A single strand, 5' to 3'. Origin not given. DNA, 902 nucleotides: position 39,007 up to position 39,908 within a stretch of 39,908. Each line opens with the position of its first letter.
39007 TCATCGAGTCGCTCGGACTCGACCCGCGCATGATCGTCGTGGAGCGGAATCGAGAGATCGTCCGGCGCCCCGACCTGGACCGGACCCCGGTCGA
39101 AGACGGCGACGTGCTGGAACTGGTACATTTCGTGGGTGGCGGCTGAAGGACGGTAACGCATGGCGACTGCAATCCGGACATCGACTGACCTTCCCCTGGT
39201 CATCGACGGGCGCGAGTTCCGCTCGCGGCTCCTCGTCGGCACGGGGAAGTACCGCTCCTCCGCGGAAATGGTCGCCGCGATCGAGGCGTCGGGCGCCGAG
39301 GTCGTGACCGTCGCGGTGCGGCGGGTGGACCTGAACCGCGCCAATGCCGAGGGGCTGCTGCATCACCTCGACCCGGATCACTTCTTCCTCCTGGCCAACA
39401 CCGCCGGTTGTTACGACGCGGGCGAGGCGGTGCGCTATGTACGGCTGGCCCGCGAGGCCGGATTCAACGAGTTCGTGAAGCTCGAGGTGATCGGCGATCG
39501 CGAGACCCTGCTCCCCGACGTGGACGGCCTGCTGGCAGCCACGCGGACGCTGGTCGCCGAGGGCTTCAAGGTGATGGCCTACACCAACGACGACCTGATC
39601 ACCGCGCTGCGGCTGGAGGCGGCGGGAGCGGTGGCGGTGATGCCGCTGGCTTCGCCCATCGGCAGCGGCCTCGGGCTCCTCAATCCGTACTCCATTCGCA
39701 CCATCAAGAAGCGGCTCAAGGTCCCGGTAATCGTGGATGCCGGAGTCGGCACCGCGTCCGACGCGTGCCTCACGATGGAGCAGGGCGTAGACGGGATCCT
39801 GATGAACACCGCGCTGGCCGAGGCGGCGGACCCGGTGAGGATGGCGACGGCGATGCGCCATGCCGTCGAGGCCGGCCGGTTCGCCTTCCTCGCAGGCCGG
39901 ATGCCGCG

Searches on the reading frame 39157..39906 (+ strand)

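Call 62: search_protein_families(library=ncbifam, proteins=[window:39157-39906:+], max_evalue=0.00001)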
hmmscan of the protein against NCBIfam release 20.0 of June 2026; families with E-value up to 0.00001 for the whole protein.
window:39157-39906:+ (250 aa): 2 families
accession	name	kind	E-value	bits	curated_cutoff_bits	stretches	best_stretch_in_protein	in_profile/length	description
NF003215.0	PRK04180.1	equivalog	1.3e-06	28.1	395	0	181-238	201-260/298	pyridoxal 5'-phosphate synthase lyase subunit PdxS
TIGR00343.1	TIGR00343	equivalog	3.4e-06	26.8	438.45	0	180-238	189-249/287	pyridoxal 5'-phosphate synthase lyase subunit PdxS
